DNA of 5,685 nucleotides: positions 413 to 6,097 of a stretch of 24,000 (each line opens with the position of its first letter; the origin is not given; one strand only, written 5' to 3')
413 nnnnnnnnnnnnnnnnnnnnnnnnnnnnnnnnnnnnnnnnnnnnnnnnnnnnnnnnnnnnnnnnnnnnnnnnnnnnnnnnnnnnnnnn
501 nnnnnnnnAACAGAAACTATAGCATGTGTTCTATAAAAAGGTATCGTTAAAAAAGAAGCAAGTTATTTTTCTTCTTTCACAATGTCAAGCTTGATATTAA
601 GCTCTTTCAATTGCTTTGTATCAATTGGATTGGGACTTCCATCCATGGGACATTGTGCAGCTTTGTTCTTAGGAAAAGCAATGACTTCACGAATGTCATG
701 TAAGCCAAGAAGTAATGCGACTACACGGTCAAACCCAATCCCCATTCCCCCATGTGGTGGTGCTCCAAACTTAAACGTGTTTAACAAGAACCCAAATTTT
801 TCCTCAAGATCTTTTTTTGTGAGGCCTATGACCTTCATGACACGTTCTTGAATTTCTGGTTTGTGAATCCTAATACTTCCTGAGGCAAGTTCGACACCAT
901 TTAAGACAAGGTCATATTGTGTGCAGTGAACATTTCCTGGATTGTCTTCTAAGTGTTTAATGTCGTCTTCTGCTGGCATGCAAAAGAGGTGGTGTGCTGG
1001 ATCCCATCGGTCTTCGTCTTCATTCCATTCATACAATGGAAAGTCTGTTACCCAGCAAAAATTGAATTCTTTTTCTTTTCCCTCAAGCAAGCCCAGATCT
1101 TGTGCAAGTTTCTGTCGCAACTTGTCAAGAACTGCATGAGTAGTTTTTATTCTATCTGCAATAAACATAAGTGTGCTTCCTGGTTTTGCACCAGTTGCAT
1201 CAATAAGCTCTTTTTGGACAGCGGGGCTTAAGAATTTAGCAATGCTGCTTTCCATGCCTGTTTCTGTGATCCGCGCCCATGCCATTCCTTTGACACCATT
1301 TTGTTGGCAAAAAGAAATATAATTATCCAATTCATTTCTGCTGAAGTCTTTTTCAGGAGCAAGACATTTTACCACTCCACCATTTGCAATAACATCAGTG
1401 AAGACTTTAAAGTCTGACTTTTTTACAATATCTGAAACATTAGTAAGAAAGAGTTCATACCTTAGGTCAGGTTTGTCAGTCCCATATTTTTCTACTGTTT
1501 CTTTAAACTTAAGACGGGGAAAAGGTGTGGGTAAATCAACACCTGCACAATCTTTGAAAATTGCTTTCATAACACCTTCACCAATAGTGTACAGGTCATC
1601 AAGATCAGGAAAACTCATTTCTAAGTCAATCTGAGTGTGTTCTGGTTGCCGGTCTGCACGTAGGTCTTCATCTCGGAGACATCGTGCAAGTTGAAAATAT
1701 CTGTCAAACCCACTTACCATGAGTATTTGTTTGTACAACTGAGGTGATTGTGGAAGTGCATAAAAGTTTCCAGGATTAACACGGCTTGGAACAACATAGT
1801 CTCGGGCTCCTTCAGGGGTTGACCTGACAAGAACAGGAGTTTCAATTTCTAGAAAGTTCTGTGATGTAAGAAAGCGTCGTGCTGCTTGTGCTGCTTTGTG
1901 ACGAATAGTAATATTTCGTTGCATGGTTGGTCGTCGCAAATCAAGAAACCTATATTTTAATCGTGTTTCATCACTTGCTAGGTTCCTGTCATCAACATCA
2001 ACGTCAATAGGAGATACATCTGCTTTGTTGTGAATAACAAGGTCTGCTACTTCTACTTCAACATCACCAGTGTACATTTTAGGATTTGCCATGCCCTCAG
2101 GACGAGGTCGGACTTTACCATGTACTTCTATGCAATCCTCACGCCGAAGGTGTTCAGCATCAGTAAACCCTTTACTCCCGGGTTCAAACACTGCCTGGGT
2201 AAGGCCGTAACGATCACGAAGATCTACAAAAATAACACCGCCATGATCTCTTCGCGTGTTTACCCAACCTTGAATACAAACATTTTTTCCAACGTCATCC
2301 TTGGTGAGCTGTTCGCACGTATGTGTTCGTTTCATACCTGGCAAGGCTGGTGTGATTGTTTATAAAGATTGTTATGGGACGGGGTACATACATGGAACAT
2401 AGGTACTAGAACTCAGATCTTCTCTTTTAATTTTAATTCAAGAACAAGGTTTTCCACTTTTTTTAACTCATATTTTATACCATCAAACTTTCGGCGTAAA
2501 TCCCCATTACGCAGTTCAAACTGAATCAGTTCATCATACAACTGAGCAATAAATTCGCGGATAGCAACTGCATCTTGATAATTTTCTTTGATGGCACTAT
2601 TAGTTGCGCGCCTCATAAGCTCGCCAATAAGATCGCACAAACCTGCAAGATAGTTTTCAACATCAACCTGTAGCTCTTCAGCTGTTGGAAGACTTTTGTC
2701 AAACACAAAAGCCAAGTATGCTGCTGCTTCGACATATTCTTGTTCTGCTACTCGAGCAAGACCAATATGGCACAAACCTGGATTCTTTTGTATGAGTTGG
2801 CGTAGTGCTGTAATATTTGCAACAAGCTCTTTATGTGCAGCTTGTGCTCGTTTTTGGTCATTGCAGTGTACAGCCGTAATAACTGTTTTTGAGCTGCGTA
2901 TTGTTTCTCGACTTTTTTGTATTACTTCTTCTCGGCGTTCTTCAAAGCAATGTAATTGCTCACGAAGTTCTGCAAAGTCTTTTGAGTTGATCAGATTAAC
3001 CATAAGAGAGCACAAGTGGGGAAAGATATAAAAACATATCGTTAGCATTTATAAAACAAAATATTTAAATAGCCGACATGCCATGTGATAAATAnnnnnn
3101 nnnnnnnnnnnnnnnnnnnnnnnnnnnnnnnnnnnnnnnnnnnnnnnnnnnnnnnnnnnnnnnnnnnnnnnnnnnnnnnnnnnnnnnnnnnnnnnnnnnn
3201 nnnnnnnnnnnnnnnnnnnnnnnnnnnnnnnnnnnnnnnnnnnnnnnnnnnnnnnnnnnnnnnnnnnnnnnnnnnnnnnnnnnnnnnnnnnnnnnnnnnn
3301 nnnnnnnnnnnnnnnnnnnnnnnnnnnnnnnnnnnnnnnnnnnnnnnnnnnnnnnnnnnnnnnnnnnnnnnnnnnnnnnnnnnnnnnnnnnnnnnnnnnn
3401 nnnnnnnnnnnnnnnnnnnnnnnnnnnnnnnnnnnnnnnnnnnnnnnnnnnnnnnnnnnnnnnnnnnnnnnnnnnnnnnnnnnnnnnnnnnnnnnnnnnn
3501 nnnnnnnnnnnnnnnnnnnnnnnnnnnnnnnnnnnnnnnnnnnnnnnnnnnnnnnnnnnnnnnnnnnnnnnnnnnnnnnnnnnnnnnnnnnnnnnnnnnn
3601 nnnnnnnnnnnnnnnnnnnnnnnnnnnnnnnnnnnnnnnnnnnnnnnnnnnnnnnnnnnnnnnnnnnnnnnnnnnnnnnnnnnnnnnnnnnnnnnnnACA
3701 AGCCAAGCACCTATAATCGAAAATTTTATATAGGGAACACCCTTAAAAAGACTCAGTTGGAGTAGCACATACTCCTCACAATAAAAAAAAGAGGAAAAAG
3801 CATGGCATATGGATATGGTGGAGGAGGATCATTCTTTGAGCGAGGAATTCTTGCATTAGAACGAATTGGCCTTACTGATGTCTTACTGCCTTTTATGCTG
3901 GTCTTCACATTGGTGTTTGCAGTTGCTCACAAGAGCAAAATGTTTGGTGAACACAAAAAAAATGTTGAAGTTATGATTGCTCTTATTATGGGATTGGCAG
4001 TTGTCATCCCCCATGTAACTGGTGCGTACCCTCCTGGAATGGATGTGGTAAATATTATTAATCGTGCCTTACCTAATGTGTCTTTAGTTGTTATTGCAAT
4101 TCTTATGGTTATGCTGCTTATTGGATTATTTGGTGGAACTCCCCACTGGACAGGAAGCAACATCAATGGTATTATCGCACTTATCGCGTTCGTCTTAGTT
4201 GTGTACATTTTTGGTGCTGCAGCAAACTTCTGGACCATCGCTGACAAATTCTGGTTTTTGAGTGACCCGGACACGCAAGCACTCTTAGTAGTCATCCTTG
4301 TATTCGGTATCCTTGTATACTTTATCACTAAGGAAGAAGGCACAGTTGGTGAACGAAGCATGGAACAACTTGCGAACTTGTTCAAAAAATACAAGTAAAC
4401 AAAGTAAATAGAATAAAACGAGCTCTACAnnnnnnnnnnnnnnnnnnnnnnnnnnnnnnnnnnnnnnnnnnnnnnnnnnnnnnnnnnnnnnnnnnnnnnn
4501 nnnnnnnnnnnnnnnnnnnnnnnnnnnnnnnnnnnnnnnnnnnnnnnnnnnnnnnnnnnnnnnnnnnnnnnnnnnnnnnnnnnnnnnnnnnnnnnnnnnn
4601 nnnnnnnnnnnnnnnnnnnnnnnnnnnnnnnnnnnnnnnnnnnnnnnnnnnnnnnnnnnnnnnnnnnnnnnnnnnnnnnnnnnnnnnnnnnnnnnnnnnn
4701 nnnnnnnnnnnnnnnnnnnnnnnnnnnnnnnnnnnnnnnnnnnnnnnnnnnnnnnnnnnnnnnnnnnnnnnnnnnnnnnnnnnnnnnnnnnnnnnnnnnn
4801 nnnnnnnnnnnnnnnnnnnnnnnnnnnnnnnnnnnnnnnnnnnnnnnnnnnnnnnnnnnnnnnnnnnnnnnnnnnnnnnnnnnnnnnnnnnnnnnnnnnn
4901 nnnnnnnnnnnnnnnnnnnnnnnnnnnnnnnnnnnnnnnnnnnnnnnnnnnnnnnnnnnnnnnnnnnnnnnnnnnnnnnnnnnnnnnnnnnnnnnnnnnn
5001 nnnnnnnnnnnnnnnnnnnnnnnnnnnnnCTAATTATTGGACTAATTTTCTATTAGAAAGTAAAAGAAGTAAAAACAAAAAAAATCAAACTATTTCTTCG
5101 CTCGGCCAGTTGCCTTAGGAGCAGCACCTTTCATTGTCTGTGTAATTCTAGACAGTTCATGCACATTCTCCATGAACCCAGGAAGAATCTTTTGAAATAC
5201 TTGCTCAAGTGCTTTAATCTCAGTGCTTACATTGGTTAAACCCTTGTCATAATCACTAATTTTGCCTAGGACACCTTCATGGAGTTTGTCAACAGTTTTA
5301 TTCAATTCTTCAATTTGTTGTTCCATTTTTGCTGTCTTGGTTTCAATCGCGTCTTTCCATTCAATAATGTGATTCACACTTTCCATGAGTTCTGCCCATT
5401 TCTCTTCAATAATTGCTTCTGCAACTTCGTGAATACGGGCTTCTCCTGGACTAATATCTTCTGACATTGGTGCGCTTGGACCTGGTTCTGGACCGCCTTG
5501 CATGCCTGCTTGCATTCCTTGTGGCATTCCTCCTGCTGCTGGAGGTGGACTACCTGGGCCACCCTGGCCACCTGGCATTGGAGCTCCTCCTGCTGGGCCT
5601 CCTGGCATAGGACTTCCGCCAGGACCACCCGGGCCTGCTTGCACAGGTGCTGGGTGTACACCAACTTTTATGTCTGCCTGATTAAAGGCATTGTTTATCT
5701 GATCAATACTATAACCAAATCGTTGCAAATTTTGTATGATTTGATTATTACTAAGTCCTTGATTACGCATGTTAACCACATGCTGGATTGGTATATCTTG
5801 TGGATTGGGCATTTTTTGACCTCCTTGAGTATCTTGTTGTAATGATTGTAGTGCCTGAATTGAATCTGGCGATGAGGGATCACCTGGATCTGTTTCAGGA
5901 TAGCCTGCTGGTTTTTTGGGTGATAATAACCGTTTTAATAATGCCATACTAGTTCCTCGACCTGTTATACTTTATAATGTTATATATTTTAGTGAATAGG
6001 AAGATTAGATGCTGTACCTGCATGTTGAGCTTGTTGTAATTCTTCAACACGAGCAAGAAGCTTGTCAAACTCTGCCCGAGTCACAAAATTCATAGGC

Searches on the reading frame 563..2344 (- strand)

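Call 39: search_protein_families(library=pfam, proteins=[window:563-2344:-])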
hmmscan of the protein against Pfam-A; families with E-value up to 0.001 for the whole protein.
window:563-2344:- (593 aa): 3 families
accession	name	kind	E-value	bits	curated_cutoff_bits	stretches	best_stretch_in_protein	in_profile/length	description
PF00152.25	tRNA-synt_2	-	9.8e-117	389.8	25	1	125-561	2-308/308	tRNA synthetases class II (D, K and N)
PF02938.19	GAD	-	2.8e-18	66.4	23.4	1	315-403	1-92/95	GAD domain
PF01336.31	tRNA_anti-codon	-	2.9e-17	62.8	27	1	22-99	1-69/75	OB-fold nucleic acid binding domain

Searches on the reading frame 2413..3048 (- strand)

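Call 39: search_protein_families(library=pfam, proteins=[window:2413-3048:-])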
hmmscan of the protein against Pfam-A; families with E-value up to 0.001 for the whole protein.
window:2413-3048:- (211 aa): 1 family
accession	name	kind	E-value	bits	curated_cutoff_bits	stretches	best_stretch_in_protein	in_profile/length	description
PF01997.21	Translin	-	1.5e-28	100.6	25.9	1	37-208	1-204/205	Translin family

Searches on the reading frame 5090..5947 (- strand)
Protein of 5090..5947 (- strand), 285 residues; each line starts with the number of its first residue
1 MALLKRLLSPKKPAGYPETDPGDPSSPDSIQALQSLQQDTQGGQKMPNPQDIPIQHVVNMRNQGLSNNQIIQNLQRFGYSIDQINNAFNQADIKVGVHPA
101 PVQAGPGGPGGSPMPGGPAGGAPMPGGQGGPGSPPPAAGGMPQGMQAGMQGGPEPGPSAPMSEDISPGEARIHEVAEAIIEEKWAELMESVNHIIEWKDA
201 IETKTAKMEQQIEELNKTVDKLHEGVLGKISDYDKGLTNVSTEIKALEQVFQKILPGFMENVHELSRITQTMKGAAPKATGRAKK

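Call 39: search_protein_families(library=pfam, proteins=[window:5090-5947:-])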
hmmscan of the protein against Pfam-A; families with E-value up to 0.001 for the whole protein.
window:5090-5947:- (285 aa): 2 families
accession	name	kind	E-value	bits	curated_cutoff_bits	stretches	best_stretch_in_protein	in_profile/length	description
PF06009.19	Laminin_II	-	0.00084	19.8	33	1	184-256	5-73/138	Laminin Domain II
PF10779.14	XhlA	-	0.00092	19.8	34.7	0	180-224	2-46/67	Haemolysin XhlA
